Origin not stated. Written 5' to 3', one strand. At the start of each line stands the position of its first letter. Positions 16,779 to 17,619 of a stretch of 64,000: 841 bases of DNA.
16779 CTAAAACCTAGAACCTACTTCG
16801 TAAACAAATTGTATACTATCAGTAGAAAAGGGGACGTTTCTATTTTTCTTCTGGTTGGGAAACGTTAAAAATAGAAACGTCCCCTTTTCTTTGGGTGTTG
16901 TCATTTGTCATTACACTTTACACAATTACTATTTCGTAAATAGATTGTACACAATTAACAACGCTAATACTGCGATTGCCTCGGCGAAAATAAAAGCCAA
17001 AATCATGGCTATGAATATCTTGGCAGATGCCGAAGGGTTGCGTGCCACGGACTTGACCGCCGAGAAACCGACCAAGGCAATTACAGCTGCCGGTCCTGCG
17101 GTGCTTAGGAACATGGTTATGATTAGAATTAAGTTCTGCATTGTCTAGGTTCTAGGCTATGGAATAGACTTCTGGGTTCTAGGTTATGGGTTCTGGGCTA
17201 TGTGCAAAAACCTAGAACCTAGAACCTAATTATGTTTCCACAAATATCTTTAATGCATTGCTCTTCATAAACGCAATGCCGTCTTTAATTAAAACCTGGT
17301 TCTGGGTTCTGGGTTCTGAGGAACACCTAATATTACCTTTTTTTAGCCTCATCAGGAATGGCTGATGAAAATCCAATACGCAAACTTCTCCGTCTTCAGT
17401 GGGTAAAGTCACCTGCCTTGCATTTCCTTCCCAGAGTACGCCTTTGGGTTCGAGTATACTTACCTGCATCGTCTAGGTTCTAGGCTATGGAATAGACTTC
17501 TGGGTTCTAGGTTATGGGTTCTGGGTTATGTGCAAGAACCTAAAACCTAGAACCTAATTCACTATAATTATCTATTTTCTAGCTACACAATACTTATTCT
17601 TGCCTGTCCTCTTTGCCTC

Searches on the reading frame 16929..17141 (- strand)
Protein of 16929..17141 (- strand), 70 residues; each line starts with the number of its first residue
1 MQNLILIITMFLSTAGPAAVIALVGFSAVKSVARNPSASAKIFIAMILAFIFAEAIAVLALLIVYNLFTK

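Call 10: search_protein_families(library=ncbifam, proteins=[window:16929-17141:-])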
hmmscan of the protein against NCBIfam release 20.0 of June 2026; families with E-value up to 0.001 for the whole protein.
window:16929-17141:- (70 aa): 6 families
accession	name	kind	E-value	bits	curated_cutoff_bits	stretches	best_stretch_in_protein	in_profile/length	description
NF005733.0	PRK07558.1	equivalog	2.5e-05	24.4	85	1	8-64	12-68/75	F0F1 ATP synthase subunit C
NF005608.0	PRK07354.1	equivalog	3.6e-05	24.3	128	1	11-65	18-72/81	F0F1 ATP synthase subunit C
TIGR01260.1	ATP_synt_c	equivalog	6.1e-05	23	43.95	1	16-63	4-51/58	ATP synthase F0 subunit C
NF005900.0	PRK07874.1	equivalog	8.9e-05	22.7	114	1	10-62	23-75/80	ATP synthase F0 subunit C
NF005521.0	PRK07159.1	equivalog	0.00021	21.3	122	1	23-65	53-95/101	F0F1 ATP synthase subunit C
NF009999.0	PRK13471.1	equivalog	0.00031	20.9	124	1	8-65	22-79/85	F0F1 ATP synthase subunit C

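Call 11: search_protein_families(library=pfam, proteins=[window:16929-17141:-])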
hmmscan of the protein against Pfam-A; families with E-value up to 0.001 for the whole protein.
window:16929-17141:- (70 aa): 1 family
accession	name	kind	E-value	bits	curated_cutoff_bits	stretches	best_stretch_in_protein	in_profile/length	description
PF00137.26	ATP-synt_C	-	3.7e-08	33.9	24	1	8-63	5-56/60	ATP synthase subunit C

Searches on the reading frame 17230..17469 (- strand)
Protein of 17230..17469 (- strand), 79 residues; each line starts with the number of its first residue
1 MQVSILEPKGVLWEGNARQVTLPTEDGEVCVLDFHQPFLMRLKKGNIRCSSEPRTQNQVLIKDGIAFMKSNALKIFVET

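Call 10: search_protein_families(library=ncbifam, proteins=[window:17230-17469:-])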
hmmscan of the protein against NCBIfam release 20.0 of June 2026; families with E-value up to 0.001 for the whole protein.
window:17230-17469:- (79 aa): 15 families
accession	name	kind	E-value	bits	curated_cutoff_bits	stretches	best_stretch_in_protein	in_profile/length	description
TIGR01216.1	ATP_synt_epsi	equivalog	2.6e-14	53.3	67.25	1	1-78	2-79/130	ATP synthase F1 subunit epsilon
NF009977.0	PRK13442.1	equivalog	4.2e-12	46.1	80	1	1-78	6-83/102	F0F1 ATP synthase subunit epsilon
NF001847.0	PRK00571.1-4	equivalog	3.1e-10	39.9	135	1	1-79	4-82/139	F0F1 ATP synthase subunit epsilon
NF009983.0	PRK13449.1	equivalog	3.4e-09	37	106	1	4-78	7-82/88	ATP synthase F1 subunit epsilon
NF011323.0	PRK14736.1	subfamily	4.3e-09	36.4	145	1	2-78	5-81/133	F0F1 ATP synthase subunit epsilon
NF001846.0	PRK00571.1-3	equivalog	1.5e-08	34.9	132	1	1-78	4-81/137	F0F1 ATP synthase subunit epsilon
NF002403.0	PRK01474.1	equivalog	4.8e-08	33.5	131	1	2-79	6-85/112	F0F1 ATP synthase subunit epsilon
NF009980.0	PRK13446.1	equivalog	5.1e-07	29.7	129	1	2-79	6-82/136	F0F1 ATP synthase subunit epsilon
NF009984.0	PRK13450.1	equivalog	1.3e-06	28.4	164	1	2-78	6-82/133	F0F1 ATP synthase subunit epsilon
NF009982.0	PRK13448.1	equivalog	1.8e-06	28.2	146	1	2-77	5-79/135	F0F1 ATP synthase subunit epsilon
NF001851.0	PRK00571.2-4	equivalog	2.1e-05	24.6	131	1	5-78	9-82/135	F0F1 ATP synthase subunit epsilon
NF009985.0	PRK13451.1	equivalog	2.2e-05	24.6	112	1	1-73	1-72/101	F0F1 ATP synthase subunit epsilon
NF001852.0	PRK00571.2-5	equivalog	4.6e-05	23.6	145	1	9-47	12-50/124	F0F1 ATP synthase subunit epsilon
NF009979.0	PRK13444.1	equivalog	0.00011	22.6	163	1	2-78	7-82/127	F0F1 ATP synthase subunit epsilon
NF009978.0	PRK13443.1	equivalog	0.00015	22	148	1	1-78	5-81/136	F0F1 ATP synthase subunit epsilon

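Call 11: search_protein_families(library=pfam, proteins=[window:17230-17469:-])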
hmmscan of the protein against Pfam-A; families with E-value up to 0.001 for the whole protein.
window:17230-17469:- (79 aa): 1 family
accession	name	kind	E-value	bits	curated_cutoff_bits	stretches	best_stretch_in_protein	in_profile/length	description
PF02823.21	ATP-synt_DE_N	-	6e-16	58.6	27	1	1-79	1-79/80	ATP synthase, Delta/Epsilon chain, beta-sandwich domain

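Call 30: find_homologous_proteins(query=window:17230-17469:-)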
Query window:17230-17469:- (79 aa): 99 proteins with E <= 0.001 among 100 candidates.
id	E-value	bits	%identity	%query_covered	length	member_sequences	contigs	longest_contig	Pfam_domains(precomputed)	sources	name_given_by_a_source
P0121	3.1e-30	121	78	100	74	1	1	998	PF02823.22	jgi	jgi:F0F1-type ATP synthase epsilon subunit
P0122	2.5e-28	115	73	100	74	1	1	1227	PF02823.22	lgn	-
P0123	4.1e-28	114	72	100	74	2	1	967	PF02823.22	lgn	-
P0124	1.0e-27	113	75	100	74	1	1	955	PF02823.22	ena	-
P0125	2.1e-27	112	68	100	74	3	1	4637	PF02823.22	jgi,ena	-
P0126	2.1e-26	109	70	100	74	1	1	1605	PF02823.22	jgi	jgi:F0F1-type ATP synthase epsilon subunit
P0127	2.2e-26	109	60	100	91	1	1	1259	PF02823.22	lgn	-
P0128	2.6e-26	109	70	100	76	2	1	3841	PF02823.22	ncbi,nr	ncbi:MAG: hypothetical protein KJ793_03300 [Candidatus Omnitrophica bacterium]|nr:hypothetical prote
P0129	3.6e-26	108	57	100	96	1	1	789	PF02823.22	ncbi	-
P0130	2.2e-25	106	67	100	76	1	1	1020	PF02823.22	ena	-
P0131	2.8e-25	105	71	100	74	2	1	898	PF02823.22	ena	-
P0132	3.6e-25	105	67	100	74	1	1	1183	PF02823.22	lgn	-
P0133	7.2e-25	104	68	99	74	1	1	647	PF02823.22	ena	-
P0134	1.3e-24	103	65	100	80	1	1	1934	PF02823.22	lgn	-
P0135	2.5e-24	102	63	100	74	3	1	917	PF02823.22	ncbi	-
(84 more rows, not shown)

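Call 34: find_encoding_contigs(protein=P0121, flank=3000, max_places=1)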
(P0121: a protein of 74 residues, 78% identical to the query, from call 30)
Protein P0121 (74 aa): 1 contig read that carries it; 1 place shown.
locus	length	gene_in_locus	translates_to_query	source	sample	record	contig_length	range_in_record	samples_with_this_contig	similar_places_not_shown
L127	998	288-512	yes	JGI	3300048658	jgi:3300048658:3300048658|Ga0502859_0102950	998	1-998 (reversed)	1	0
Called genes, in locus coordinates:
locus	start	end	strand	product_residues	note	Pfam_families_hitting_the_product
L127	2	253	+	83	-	?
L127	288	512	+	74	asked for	PF02823:ATP-synt_DE_N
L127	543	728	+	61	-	PF00137:ATP-synt_C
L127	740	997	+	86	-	?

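Call 35: find_encoding_contigs(protein=P0127, flank=3000, max_places=1)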
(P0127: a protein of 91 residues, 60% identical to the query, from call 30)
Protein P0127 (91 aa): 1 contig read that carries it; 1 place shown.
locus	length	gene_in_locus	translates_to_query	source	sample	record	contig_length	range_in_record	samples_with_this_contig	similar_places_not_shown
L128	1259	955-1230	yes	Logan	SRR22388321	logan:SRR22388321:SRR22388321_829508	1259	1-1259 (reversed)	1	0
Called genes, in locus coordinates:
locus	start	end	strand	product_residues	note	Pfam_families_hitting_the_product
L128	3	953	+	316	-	?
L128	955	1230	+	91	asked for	PF02823:ATP-synt_DE_N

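Call 36: find_encoding_contigs(protein=P0129, flank=3000, max_places=1)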
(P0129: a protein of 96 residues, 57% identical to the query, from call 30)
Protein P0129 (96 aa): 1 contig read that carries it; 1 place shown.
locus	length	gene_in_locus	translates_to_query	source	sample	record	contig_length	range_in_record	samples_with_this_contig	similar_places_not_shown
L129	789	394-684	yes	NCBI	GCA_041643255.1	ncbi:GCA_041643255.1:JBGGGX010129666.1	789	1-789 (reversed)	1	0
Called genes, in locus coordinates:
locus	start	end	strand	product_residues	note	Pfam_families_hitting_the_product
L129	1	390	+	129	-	?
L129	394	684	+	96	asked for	PF02823:ATP-synt_DE_N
